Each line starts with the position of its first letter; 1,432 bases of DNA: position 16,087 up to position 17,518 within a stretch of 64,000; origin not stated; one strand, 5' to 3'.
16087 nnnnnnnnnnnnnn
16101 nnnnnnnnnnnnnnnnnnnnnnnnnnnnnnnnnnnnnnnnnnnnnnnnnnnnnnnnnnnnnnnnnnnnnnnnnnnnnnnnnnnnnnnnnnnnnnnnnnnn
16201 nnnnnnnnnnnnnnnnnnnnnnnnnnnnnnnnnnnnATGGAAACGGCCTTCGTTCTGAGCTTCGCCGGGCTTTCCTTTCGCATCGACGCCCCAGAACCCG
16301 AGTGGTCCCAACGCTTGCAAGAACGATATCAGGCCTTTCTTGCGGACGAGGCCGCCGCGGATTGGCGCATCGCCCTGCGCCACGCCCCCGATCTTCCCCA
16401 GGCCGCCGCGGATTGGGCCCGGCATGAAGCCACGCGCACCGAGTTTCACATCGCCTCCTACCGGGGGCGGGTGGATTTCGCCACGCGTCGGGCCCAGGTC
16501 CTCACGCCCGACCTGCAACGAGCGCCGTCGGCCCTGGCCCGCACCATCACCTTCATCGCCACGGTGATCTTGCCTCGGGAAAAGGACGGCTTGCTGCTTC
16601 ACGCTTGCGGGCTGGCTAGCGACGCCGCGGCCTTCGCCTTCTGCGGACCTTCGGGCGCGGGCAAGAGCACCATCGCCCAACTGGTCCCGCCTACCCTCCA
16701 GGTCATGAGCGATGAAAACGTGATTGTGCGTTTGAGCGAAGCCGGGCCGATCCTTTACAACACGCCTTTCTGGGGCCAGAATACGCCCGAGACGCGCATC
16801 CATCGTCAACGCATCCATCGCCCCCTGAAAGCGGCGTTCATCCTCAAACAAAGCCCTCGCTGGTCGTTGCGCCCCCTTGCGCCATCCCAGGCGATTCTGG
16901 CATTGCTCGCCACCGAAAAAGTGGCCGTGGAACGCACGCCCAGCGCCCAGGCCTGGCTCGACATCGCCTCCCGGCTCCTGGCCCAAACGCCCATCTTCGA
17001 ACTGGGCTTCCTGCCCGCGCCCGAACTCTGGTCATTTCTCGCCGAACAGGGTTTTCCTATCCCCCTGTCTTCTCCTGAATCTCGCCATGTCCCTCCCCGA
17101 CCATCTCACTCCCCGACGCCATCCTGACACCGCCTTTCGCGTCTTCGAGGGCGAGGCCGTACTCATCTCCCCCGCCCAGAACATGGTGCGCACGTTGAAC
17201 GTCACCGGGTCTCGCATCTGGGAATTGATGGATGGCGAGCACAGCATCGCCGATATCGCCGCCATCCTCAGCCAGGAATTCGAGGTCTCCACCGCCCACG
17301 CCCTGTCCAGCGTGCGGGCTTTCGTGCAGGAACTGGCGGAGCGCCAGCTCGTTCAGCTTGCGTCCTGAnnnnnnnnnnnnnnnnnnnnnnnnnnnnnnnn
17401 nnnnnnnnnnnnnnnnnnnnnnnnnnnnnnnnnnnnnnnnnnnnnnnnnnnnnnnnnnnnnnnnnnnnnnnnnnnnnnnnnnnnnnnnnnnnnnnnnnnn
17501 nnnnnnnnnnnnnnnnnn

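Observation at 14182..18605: Unclassified RiPP-like cassette (rSAM/SPASM + PqqD + HprK-like kinase + S26-like peptidase + NTP_transf_5) embedded in a glycan locus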

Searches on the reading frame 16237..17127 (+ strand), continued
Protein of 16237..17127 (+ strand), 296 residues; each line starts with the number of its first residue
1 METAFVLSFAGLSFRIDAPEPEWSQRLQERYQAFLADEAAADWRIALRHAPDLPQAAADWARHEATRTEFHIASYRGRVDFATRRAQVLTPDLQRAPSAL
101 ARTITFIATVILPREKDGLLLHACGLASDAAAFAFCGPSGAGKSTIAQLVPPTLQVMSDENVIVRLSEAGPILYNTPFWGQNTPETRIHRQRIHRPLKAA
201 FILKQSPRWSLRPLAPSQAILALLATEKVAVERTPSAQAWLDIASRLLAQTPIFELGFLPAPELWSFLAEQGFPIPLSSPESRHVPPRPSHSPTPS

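Call 56: fold_search(model_id=the predicted structure, library=pdb)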
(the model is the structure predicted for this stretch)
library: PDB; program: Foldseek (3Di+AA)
matches with E <= 10: 315; with E <= 0.001: 98
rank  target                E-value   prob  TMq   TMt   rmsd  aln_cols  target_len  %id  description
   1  1ii2_B                3.3e-10  1.00  0.49  0.31   7.8       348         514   11  Crystal Structure of Phosphoenolpyruvate Carboxykinase (PEPCK) from Trypanosoma cruzi (released 2001-11-21)
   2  2pc9_B                2.9e-09  1.00  0.52  0.33   7.7       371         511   13  Crystal Structure Of ATP-Dependent Phosphoenolpyruvate Carboxykinase From Thermus thermophilus HB8 (released 2007-10-02)
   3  1xkv_B                3.1e-09  1.00  0.54  0.33   6.8       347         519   12  Crystal Structure Of ATP-Dependent Phosphoenolpyruvate Carboxykinase From Thermus thermophilus HB8 (released 2005-10-11)
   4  2pc9_C                4.0e-09  1.00  0.51  0.32   7.9       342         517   13  Crystal Structure Of ATP-Dependent Phosphoenolpyruvate Carboxykinase From Thermus thermophilus HB8 (released 2007-10-02)
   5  1j3b_B                1.2e-08  1.00  0.55  0.33   7.0       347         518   13  Crystal structure of ATP-dependent phosphoenolpyruvate carboxykinase from Thermus thermophilus HB8 (released 2003-02-11)
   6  2pc9_D                1.2e-08  1.00  0.53  0.32   7.4       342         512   13  Crystal Structure Of ATP-Dependent Phosphoenolpyruvate Carboxykinase From Thermus thermophilus HB8 (released 2007-10-02)
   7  1oen                  1.2e-08  1.00  0.50  0.31   7.9       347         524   10  PHOSPHOENOLPYRUVATE CARBOXYKINASE (released 1996-11-08)
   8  2pc9_A                1.3e-08  1.00  0.57  0.35   6.5       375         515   12  Crystal Structure Of ATP-Dependent Phosphoenolpyruvate Carboxykinase From Thermus thermophilus HB8 (released 2007-10-02)
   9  9a4u_A                2.1e-08  1.00  0.54  0.32   7.8       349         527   13  Integrative model of PCKA-QOX2 by crosslinking MS and deep learning (released 2024-09-18)
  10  1xkv_A                2.7e-08  1.00  0.49  0.31   7.1       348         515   13  Crystal Structure Of ATP-Dependent Phosphoenolpyruvate Carboxykinase From Thermus thermophilus HB8 (released 2005-10-11)
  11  1ayl                  2.9e-08  1.00  0.50  0.30   7.2       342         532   10  PHOSPHOENOLPYRUVATE CARBOXYKINASE (released 1997-01-11)
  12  6asn                  3.1e-08  1.00  0.49  0.29   8.1       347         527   10  E. coli phosphoenolpyruvate carboxykinase K212I F216V mutant bound to methanesulfonate (released 2018-08-29)
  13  1aq2                  4.7e-08  1.00  0.49  0.30   8.8       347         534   10  PHOSPHOENOLPYRUVATE CARBOXYKINASE (released 1998-10-14)
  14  6com                  5.6e-08  1.00  0.46  0.28   8.4       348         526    9  2.3A crystal structure of E. coli phosphoenolpyruvate carboxykinase mutant Asp269Asn (released 2018-04-04)
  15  1j3b_A                7.2e-08  1.00  0.49  0.30   8.5       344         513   14  Crystal structure of ATP-dependent phosphoenolpyruvate carboxykinase from Thermus thermophilus HB8 (released 2003-02-11)
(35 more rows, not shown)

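Call 61: search_protein_families(library=ncbifam, proteins=[L051:7001-7801:+, L051:7782-8066:+, L051:8069-9100:+, L052:7001-7882:+, L052:11424-11711:+, L052:10900-11427:+], max_evalue=0.00001)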
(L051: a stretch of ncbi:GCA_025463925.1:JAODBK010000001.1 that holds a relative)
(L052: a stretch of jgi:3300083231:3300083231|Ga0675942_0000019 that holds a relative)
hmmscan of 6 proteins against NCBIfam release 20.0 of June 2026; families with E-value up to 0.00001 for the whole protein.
L051:7001-7801:+ (266 aa): 1 family
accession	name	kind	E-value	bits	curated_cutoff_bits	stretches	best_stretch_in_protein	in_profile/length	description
TIGR04352.1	HprK_rel_A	equivalog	4.3e-06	26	200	1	112-163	93-146/280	HprK-related kinase A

L051:7782-8066:+ (94 aa): 6 families
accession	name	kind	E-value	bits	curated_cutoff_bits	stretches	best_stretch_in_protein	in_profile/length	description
TIGR04248.1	SCM_PqqD_rel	equivalog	8.7e-11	41.9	100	1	25-90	16-81/84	SynChlorMet cassette protein ScmD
NF033536.1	lasso_PqqD_Bac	exception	7.6e-10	38.8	80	1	21-90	17-86/88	lasso peptide biosynthesis PqqD family chaperone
TIGR03859.1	PQQ_PqqD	equivalog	2.7e-09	36.8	46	1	13-90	6-80/81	pyrroloquinoline quinone biosynthesis peptide chaperone PqqD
NF033530.1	lasso_PqqD_Strm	exception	3.7e-08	33.5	70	1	28-90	16-78/78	lasso peptide biosynthesis PqqD family chaperone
TIGR04302.1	geo_PqqD_fam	equivalog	1.2e-07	32.1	100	1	27-90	39-100/102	GeoRSP system PqqD family peptide chaperone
NF002535.0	PRK02079.1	equivalog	1e-06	28.4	101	1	14-68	16-69/92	pyrroloquinoline quinone biosynthesis peptide chaperone PqqD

L051:8069-9100:+ (343 aa): 48 families (the best 25 are shown)
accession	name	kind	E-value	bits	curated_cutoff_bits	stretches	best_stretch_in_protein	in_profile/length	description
TIGR04545.1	rSAM_ahbD_hemeb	equivalog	9.7e-42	143.6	500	2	25-184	4-165/339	heme b synthase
TIGR03962.1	mycofact_rSAM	equivalog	1.6e-35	122.9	265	1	15-308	6-312/339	mycofactocin radical SAM maturase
NF045574.1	sacti_mat_StsB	exception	2.1e-34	119.2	625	1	24-187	99-262/466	StsB family radical SAM/SPASM domain sactipeptide maturase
TIGR04055.1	rSAM_NirJ2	equivalog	8.3e-33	114.3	500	2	28-177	7-157/326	putative heme d1 biosynthesis radical SAM protein NirJ2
TIGR04051.1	rSAM_NirJ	equivalog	3.4e-32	111.8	515.45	1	23-186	4-168/354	heme d1 biosynthesis radical SAM protein NirJ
TIGR04053.2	TIGR04053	equivalog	5.9e-32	111.3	395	1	18-188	5-180/366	TIGR04053 family radical SAM/SPASM domain-containing protein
TIGR04250.1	SCM_rSAM_ScmE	equivalog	6.4e-31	107.5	400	1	21-180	3-164/358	SynChlorMet cassette radical SAM/SPASM protein ScmE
NF050035.1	rSAM_WgK_link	exception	8.2e-31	107.3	650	2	19-189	7-179/367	radical SAM/SPASM peptide maturase WgkB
TIGR02109.1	PQQ_syn_pqqE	equivalog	1e-30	106.9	381.35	2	18-185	4-173/358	pyrroloquinoline quinone biosynthesis protein PqqE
TIGR04054.1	rSAM_NirJ1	equivalog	2e-27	95.9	650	1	23-189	38-205/387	putative heme d1 biosynthesis radical SAM protein NirJ1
TIGR04546.1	rSAM_ahbC_deAc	equivalog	2.2e-27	95.9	650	1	23-196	41-215/390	12,18-didecarboxysiroheme deacetylase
TIGR03913.1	rad_SAM_trio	equivalog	4.8e-25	87.9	591.75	1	19-183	17-178/477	GDL motif peptide-associated radical SAM/SPASM maturase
TIGR04340.1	rSAM_ACGX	hypoth_equivalog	2.5e-23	82.9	400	2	25-184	7-172/341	radical SAM/SPASM domain protein, ACGX system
TIGR04347.1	pseudo_SAM_Halo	equivalog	2.3e-22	79.8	525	1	23-183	40-201/390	TIGR04347 family pseudo-SAM/SPASM protein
TIGR04251.1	SCM_rSAM_ScmF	equivalog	2.6e-22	79.7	400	1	24-193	7-184/353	SynChlorMet cassette radical SAM/SPASM protein ScmF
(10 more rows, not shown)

L052:7001-7882:+ (293 aa): 0 families

L052:11424-11711:+ (95 aa): 2 families
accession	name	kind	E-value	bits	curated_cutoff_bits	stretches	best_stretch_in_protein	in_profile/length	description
NF033536.1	lasso_PqqD_Bac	exception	1.2e-09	38.1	80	1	33-91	29-87/88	lasso peptide biosynthesis PqqD family chaperone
TIGR04302.1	geo_PqqD_fam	equivalog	2.1e-09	37.7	100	1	33-90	44-100/102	GeoRSP system PqqD family peptide chaperone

L052:10900-11427:+ (175 aa): 0 families

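Call 85: search_protein_families(library=ncbifam, proteins=[L066:43-1602:+, L066:1560-1763:+, L066:1829-2146:+, L066:2143-3243:+, L066:3278-4363:+, L066:4371-4652:+, L066:4679-4924:+, L066:4937-5875:+, L066:5891-6493:+], max_evalue=0.001)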
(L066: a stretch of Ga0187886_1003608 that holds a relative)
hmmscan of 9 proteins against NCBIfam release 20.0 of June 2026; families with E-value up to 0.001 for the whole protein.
L066:43-1602:+ (519 aa): 0 families

L066:1560-1763:+ (67 aa): 0 families

L066:1829-2146:+ (105 aa): 4 families
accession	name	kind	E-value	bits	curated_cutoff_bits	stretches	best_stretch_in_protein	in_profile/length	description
TIGR04248.1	SCM_PqqD_rel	equivalog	7.5e-17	61.3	100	1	17-97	1-80/84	SynChlorMet cassette protein ScmD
TIGR04302.1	geo_PqqD_fam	equivalog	4.5e-07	30.2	100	1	44-98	48-100/102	GeoRSP system PqqD family peptide chaperone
TIGR03859.1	PQQ_PqqD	equivalog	7.3e-07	29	46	1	41-95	25-77/81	pyrroloquinoline quinone biosynthesis peptide chaperone PqqD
NF002535.0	PRK02079.1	equivalog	0.00046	19.9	101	1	45-94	38-85/92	pyrroloquinoline quinone biosynthesis peptide chaperone PqqD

L066:2143-3243:+ (366 aa): 80 families (the best 25 are shown)
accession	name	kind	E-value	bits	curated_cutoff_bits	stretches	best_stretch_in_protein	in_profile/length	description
TIGR04250.1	SCM_rSAM_ScmE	equivalog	1.9e-113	379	400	1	10-363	1-352/358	SynChlorMet cassette radical SAM/SPASM protein ScmE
TIGR04545.1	rSAM_ahbD_hemeb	equivalog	5e-36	124.8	500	1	18-359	6-338/339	heme b synthase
NF050035.1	rSAM_WgK_link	exception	9.8e-33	113.6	650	1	7-173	4-169/367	radical SAM/SPASM peptide maturase WgkB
NF045574.1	sacti_mat_StsB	exception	1e-32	113.6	625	1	13-343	97-400/466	StsB family radical SAM/SPASM domain sactipeptide maturase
TIGR04303.1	GeoRSP_rSAM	equivalog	2.3e-31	109.6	400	1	10-355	3-323/325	GeoRSP system radical SAM/SPASM protein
TIGR04054.1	rSAM_NirJ1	equivalog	5.3e-31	107.6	650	1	16-358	40-381/387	putative heme d1 biosynthesis radical SAM protein NirJ1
TIGR02109.1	PQQ_syn_pqqE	equivalog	1.3e-30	106.6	381.35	1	8-361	3-334/358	pyrroloquinoline quinone biosynthesis protein PqqE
TIGR04053.2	TIGR04053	equivalog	3.5e-29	102.2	395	1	17-359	13-365/366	TIGR04053 family radical SAM/SPASM domain-containing protein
TIGR04103.1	rSAM_nif11_3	equivalog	7.6e-29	100.5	725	1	17-348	10-335/412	nif11-class peptide radical SAM maturase 3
TIGR04051.1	rSAM_NirJ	equivalog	1.1e-28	100.2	515.45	1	18-359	8-348/354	heme d1 biosynthesis radical SAM protein NirJ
TIGR04347.1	pseudo_SAM_Halo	equivalog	2.5e-28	99.4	525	1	16-358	42-384/390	TIGR04347 family pseudo-SAM/SPASM protein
TIGR03962.1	mycofact_rSAM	equivalog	1e-27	97.2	265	1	10-357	10-331/339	mycofactocin radical SAM maturase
TIGR04055.1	rSAM_NirJ2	equivalog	1.7e-27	96.8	500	1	18-349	6-315/326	putative heme d1 biosynthesis radical SAM protein NirJ2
TIGR03913.1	rad_SAM_trio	equivalog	5.4e-27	94.3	591.75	1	11-360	18-356/477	GDL motif peptide-associated radical SAM/SPASM maturase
TIGR04546.1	rSAM_ahbC_deAc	equivalog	1.3e-26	93.3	650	1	16-358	43-384/390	12,18-didecarboxysiroheme deacetylase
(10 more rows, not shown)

L066:3278-4363:+ (361 aa): 75 families (the best 25 are shown)
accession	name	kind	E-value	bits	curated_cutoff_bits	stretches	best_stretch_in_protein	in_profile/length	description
TIGR04251.1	SCM_rSAM_ScmF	equivalog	2.7e-142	474.3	400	1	11-360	1-353/353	SynChlorMet cassette radical SAM/SPASM protein ScmF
TIGR04545.1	rSAM_ahbD_hemeb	equivalog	2.8e-40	138.8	500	1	18-215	4-196/339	heme b synthase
TIGR04055.1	rSAM_NirJ2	equivalog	7.6e-33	114.4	500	1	20-342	6-318/326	putative heme d1 biosynthesis radical SAM protein NirJ2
TIGR04303.1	GeoRSP_rSAM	equivalog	3e-32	112.5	400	1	16-345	7-323/325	GeoRSP system radical SAM/SPASM protein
TIGR04053.2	TIGR04053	equivalog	1.3e-31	110.2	395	1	16-203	10-197/366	TIGR04053 family radical SAM/SPASM domain-containing protein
TIGR03962.1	mycofact_rSAM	equivalog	8.1e-31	107.4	265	1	18-347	16-332/339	mycofactocin radical SAM maturase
NF050035.1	rSAM_WgK_link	exception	6.9e-29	101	650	2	18-202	13-194/367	radical SAM/SPASM peptide maturase WgkB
NF045574.1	sacti_mat_StsB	exception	1.3e-28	100.1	625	1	9-193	91-270/466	StsB family radical SAM/SPASM domain sactipeptide maturase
TIGR04051.1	rSAM_NirJ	equivalog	4.3e-28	98.3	515.45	2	18-204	6-188/354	heme d1 biosynthesis radical SAM protein NirJ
TIGR04250.1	SCM_rSAM_ScmE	equivalog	7.1e-25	87.7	400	2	20-185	9-172/358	SynChlorMet cassette radical SAM/SPASM protein ScmE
TIGR04054.1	rSAM_NirJ1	equivalog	8.6e-25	87.1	650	1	17-204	39-222/387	putative heme d1 biosynthesis radical SAM protein NirJ1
TIGR04546.1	rSAM_ahbC_deAc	equivalog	2e-24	86.1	650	1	18-205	43-226/390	12,18-didecarboxysiroheme deacetylase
TIGR04347.1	pseudo_SAM_Halo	equivalog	5.7e-24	85.1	525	1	16-203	40-223/390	TIGR04347 family pseudo-SAM/SPASM protein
TIGR02109.1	PQQ_syn_pqqE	equivalog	2e-23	82.9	381.35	1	17-334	10-318/358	pyrroloquinoline quinone biosynthesis protein PqqE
TIGR04317.1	W_rSAM_matur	equivalog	1.8e-22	80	380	1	13-324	3-319/349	tungsten cofactor oxidoreductase radical SAM maturase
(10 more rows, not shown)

L066:4371-4652:+ (93 aa): 3 families
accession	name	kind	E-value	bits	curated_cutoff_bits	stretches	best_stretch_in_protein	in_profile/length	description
TIGR03859.1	PQQ_PqqD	equivalog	1.5e-06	28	46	1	31-78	24-70/81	pyrroloquinoline quinone biosynthesis peptide chaperone PqqD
NF033530.1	lasso_PqqD_Strm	exception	0.00014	22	70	1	30-78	20-68/78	lasso peptide biosynthesis PqqD family chaperone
TIGR04248.1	SCM_PqqD_rel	equivalog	0.00039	20.6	100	1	15-68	8-61/84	SynChlorMet cassette protein ScmD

L066:4679-4924:+ (81 aa): 0 families

L066:4937-5875:+ (312 aa): 3 families
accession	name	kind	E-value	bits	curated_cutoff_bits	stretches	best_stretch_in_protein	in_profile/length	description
TIGR04249.1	SCM_chp_ScmC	equivalog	8.7e-11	41.7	125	1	134-268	96-242/292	SynChlorMet cassette protein ScmC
NF008583.0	PRK11545.1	equivalog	0.0004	19.9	265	1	172-274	8-105/177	gluconokinase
TIGR04355.1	HprK_rel_B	hypoth_equivalog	0.0007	18.8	200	0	155-219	139-203/351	HprK-related kinase B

L066:5891-6493:+ (200 aa): 4 families
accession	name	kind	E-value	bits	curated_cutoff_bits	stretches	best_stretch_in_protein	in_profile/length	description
TIGR02228.1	sigpep_I_arch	equivalog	3e-18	66.2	51.85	1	4-93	27-121/158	signal peptidase I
NF046067.1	SigPepSipWBacil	equivalog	4e-06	26.5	190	1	17-93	47-128/189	signal peptidase I SipW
TIGR02754.1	sod_Ni_protease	equivalog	8.7e-06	26.1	63.25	1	14-90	4-88/90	nickel-type superoxide dismutase maturation protease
TIGR02227.1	sigpep_I_bact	equivalog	4.6e-05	23.3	47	1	14-70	26-86/162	signal peptidase I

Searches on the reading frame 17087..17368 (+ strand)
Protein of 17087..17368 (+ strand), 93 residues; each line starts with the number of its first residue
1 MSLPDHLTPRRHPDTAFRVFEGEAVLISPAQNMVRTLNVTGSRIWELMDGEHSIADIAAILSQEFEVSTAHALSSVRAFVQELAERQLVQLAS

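Call 3: search_protein_families(library=pfam, proteins=[window:17087-17368:+], max_evalue=0.01)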
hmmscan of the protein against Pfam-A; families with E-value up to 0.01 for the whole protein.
window:17087-17368:+ (93 aa): 1 family
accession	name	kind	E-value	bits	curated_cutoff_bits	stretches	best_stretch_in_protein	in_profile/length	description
PF05402.18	PqqD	-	2.5e-18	66.6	23.4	1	23-89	1-67/67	Coenzyme PQQ synthesis protein D (PqqD)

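Call 4: search_protein_families(library=ncbifam, proteins=[window:17087-17368:+], max_evalue=0.01)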
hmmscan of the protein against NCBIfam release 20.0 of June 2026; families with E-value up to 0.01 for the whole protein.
window:17087-17368:+ (93 aa): 7 families
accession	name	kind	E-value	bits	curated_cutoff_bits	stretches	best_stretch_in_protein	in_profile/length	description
NF033536.1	lasso_PqqD_Bac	exception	1.6e-10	41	80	1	20-90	17-87/88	lasso peptide biosynthesis PqqD family chaperone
TIGR04248.1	SCM_PqqD_rel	equivalog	2.1e-10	40.7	100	1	20-90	12-82/84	SynChlorMet cassette protein ScmD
TIGR04302.1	geo_PqqD_fam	equivalog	9.6e-09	35.6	100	1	23-89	37-100/102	GeoRSP system PqqD family peptide chaperone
TIGR03859.1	PQQ_PqqD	equivalog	1.3e-08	34.6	46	1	25-89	19-80/81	pyrroloquinoline quinone biosynthesis peptide chaperone PqqD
NF033530.1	lasso_PqqD_Strm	exception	3.1e-06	27.3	70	1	21-89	10-78/78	lasso peptide biosynthesis PqqD family chaperone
NF002535.0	PRK02079.1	equivalog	0.00025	20.8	101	1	31-88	33-88/92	pyrroloquinoline quinone biosynthesis peptide chaperone PqqD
TIGR04353.1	PqqD_rel_X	equivalog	0.009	16.9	35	0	49-90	32-74/74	HPr-rel-A system PqqD family peptide chaperone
